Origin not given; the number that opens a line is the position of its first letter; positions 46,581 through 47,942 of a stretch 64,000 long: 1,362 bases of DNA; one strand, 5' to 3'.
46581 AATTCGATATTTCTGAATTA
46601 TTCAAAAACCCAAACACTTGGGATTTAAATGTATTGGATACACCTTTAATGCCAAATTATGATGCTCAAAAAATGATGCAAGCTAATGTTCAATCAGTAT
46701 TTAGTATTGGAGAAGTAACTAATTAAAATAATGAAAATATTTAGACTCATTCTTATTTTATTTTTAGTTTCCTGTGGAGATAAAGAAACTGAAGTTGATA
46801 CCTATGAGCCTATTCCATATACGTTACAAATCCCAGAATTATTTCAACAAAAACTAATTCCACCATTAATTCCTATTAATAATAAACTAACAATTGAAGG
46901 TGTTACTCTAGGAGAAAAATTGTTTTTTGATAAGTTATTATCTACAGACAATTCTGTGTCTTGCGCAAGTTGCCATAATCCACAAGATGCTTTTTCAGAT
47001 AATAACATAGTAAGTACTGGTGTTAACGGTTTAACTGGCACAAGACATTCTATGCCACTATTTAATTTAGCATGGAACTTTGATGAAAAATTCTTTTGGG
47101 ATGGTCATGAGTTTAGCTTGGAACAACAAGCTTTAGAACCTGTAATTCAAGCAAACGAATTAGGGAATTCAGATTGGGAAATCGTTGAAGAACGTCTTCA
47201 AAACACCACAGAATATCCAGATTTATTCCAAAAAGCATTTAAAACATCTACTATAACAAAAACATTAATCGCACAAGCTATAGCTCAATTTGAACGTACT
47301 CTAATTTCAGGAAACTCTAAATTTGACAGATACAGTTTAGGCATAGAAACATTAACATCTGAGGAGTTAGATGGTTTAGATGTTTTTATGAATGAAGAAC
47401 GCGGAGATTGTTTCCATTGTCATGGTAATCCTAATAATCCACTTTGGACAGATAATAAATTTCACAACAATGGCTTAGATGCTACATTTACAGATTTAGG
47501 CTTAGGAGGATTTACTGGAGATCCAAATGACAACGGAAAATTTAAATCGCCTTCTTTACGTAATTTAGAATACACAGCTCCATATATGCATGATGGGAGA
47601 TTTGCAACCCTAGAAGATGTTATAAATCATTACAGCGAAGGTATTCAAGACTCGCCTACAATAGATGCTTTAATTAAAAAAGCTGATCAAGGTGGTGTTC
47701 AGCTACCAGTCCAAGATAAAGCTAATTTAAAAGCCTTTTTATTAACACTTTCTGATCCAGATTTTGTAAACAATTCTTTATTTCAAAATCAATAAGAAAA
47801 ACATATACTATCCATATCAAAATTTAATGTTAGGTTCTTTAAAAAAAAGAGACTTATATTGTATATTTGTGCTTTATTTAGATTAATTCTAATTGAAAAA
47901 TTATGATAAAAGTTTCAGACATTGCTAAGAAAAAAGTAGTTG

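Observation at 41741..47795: Five-gene exported operon joining two 'choice-of-anchor B' propellers and a 7-repeat lipoprotein to an MbnP/MbnH-type di-haem pair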

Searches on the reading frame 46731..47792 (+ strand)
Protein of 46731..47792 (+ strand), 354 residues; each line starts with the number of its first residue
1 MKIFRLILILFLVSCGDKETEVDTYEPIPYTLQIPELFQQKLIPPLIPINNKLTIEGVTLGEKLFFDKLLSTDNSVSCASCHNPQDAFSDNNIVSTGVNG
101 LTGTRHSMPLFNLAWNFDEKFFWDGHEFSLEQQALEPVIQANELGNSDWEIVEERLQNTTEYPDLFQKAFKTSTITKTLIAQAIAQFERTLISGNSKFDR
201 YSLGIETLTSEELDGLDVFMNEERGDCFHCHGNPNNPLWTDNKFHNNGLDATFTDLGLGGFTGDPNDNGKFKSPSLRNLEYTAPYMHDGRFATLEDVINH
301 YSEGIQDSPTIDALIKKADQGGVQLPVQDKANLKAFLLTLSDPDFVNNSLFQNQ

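Call 3: search_protein_families(library=pfam, proteins=[window:46731-47792:+], max_evalue=0.01)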
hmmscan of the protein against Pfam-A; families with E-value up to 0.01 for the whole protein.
window:46731-47792:+ (354 aa): 2 families
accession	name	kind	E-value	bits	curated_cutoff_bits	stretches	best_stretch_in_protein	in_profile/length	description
PF03150.19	CCP_MauG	-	1.1e-54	185.6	25.6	2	56-204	2-146/149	Di-haem cytochrome c peroxidase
PF14522.11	Cytochrome_C7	-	0.0073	16.5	24.8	0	73-90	39-56/67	Cytochrome c7 and related cytochrome c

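Call 4: search_protein_families(library=ncbifam, proteins=[window:46731-47792:+], max_evalue=0.01)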
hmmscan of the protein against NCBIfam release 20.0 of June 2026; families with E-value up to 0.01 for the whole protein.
window:46731-47792:+ (354 aa): 6 families
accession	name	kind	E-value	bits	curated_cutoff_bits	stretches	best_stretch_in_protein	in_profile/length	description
TIGR04039.1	MXAN_0977_Heme2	hypoth_equivalog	9.4e-71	238.6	362.85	1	48-353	2-334/336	MbnH family di-heme enzyme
TIGR03791.1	TTQ_mauG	equivalog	7.3e-57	192.8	443.85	1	53-340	1-278/291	tryptophan tryptophylquinone biosynthesis enzyme MauG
TIGR03981.2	SAM_quin_mod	hypoth_equivalog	4.9e-28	98.1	340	2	153-305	204-362/411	His-Xaa-Ser system-associated MauG-like protein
NF040606.1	CytoC_perox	subfamily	0.00075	18.8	150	1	40-299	278-454/524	di-heme-cytochrome C peroxidase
NF052341.1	hydrazine_gamma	equivalog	0.0015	17.6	625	0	270-301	280-311/339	hydrazine synthase subunit gamma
TIGR04484.1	thiosulf_SoxA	equivalog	0.01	15.2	110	0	49-115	99-160/212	sulfur oxidation c-type cytochrome SoxA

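Call 13: search_solved_structures(query=window:46731-47792:+, max_evalue=0.001, show_alignments=1)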
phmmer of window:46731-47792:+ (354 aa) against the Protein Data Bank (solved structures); distinct sequences matched with E-value up to 0.001: 30.
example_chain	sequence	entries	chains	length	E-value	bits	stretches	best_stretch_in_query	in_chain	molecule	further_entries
6e1c_A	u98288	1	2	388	1.9e-47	165.4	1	42-351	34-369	Di-heme enzyme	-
1iqc_A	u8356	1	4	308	2.3e-35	125.6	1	57-299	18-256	di-heme peroxidase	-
3o5c_A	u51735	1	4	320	4.6e-31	111.5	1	55-302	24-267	Cytochrome c551 peroxidase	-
9qdt_A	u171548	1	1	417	1.1e-30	110.3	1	45-298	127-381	Probable cytochrome c peroxidase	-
6qkn_A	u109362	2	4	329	3.8e-29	105.2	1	53-298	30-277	Cytochrome-c peroxidase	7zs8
6fu3_A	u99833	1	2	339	4.1e-29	105.1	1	53-298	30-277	Protein CcpR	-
4aao_A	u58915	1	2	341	2.5e-28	102.5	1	44-299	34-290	CYTOCHROME C551 PEROXIDASE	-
1eb7_A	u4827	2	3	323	3.7e-28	101.9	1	59-298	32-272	CYTOCHROME C551 PEROXIDASE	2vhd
4aal_A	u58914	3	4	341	3.9e-28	101.9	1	44-299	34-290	CYTOCHROME C551 PEROXIDASE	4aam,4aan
3hq8_A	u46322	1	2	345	1e-27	100.5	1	53-298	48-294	Cytochrome c551 peroxidase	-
2c1u_A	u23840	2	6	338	1.1e-27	100.5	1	51-299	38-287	DI-HAEM CYTOCHROME C PEROXIDASE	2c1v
3hq6_A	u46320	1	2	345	1.4e-27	100.1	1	53-298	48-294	Cytochrome c551 peroxidase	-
1nml_A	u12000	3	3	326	1.5e-27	100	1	43-298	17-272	di-haem cytochrome c peroxidase | Cytochrome c peroxidase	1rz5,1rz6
3hq9_A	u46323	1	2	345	2.6e-27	99.1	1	53-298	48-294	Cytochrome c551 peroxidase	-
1zzh_A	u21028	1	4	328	1.7e-26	96.5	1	44-300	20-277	cytochrome c peroxidase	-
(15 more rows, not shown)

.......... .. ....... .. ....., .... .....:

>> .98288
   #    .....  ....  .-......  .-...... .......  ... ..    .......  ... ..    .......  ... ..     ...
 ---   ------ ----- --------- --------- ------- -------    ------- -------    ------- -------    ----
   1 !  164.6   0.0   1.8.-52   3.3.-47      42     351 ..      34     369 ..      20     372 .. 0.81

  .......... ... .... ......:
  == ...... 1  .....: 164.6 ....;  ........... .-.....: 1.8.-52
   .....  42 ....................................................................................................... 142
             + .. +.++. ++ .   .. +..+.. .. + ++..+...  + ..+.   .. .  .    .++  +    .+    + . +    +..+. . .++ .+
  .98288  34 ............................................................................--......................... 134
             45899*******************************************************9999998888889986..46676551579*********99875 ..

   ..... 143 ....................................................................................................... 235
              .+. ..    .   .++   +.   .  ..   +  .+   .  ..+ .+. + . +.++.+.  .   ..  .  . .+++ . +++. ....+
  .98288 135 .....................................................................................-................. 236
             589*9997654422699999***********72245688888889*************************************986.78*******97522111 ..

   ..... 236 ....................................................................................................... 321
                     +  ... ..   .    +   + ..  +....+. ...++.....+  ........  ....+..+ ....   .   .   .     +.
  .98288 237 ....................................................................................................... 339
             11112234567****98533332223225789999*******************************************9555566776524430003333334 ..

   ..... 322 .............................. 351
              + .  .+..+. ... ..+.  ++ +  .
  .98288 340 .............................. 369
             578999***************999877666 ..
